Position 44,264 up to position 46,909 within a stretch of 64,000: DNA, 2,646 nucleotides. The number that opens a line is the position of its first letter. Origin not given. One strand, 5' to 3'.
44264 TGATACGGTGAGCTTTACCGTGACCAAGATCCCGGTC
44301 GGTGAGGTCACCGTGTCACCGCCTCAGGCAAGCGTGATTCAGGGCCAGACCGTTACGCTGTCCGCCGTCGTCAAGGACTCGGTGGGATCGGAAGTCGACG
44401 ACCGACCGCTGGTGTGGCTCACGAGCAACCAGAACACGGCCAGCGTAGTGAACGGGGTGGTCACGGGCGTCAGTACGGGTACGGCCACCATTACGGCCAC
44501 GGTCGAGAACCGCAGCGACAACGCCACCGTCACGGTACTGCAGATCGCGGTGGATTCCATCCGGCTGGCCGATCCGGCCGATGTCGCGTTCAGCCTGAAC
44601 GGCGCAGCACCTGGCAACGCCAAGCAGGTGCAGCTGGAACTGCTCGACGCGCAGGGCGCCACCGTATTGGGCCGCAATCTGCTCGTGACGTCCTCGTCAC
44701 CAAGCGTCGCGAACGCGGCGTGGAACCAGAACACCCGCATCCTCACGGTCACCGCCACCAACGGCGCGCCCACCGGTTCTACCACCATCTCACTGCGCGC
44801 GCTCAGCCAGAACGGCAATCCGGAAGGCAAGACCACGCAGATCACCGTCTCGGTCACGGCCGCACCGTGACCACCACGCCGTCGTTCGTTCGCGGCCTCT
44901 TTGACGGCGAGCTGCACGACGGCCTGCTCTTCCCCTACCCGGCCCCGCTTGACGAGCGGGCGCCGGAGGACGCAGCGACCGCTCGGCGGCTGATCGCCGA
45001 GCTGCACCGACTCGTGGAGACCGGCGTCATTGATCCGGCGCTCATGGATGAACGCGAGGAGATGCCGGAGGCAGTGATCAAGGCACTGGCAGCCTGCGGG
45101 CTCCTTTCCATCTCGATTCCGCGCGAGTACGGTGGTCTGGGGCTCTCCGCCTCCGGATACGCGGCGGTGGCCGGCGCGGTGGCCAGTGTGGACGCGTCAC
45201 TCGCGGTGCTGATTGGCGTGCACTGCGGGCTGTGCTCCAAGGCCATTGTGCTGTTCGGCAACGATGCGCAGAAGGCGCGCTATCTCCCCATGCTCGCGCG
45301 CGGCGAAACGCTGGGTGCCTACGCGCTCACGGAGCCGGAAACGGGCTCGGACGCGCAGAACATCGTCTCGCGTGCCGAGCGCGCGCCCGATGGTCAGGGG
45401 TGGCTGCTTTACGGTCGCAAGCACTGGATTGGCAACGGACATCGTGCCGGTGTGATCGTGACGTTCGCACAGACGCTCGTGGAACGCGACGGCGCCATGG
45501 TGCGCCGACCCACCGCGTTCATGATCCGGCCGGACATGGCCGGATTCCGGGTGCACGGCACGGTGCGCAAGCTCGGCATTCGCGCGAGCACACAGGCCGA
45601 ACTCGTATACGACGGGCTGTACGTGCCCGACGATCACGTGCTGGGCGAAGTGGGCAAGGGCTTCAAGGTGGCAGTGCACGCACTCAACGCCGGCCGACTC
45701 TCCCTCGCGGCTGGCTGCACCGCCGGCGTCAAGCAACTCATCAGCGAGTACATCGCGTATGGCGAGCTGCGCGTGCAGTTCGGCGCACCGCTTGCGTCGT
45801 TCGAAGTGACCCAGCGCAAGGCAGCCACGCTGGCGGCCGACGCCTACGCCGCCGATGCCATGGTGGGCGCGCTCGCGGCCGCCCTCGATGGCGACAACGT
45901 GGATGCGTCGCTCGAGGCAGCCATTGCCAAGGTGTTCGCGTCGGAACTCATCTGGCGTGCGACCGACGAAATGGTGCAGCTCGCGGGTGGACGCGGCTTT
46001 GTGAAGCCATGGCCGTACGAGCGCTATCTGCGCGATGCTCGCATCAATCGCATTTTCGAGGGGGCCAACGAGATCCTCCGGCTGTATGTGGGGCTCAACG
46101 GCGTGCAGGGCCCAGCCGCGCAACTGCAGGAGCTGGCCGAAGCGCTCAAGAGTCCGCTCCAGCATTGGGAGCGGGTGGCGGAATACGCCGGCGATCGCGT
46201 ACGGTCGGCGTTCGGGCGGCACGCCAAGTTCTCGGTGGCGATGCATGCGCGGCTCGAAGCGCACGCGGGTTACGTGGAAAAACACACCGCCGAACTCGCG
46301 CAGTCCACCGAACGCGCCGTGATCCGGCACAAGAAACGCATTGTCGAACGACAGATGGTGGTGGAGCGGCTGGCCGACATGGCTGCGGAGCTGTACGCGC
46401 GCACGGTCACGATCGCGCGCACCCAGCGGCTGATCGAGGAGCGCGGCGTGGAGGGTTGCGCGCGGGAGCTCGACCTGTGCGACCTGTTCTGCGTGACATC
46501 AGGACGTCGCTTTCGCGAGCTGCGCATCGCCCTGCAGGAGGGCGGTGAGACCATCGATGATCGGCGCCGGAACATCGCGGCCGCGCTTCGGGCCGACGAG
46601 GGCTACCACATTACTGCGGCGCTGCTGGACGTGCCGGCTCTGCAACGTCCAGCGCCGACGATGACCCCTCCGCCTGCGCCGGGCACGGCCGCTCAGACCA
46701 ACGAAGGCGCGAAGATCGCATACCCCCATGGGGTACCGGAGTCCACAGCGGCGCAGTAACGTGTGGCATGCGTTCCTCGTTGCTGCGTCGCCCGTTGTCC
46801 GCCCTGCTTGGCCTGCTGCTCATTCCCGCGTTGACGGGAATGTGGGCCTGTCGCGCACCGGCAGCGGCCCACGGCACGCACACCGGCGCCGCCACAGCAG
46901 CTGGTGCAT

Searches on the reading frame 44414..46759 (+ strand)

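Call 45: search_protein_families(library=pfam, proteins=[window:44414-46759:+], max_evalue=0.0001)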
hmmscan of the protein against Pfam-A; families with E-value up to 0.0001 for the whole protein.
window:44414-46759:+ (781 aa): 5 families
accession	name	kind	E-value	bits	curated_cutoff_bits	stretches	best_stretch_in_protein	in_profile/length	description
PF00441.29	Acyl-CoA_dh_1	-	6.8e-37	127.3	22.4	1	414-559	1-145/150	Acyl-CoA dehydrogenase, C-terminal domain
PF02771.21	Acyl-CoA_dh_N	-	4.2e-25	88.8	22.9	1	192-298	6-113/113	Acyl-CoA dehydrogenase, N-terminal domain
PF21343.2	ACAD9-ACADV_C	-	9.5e-19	68.3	27.8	1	613-729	2-118/120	ACAD9/ACADV, C-terminal domain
PF02770.24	Acyl-CoA_dh_M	-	4.9e-18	65.5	33.3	1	302-400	1-95/97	Acyl-CoA dehydrogenase, middle domain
PF08028.16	Acyl-CoA_dh_2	-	6.3e-14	52.9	22.7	1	443-552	15-133/134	Acyl-CoA dehydrogenase, C-terminal domain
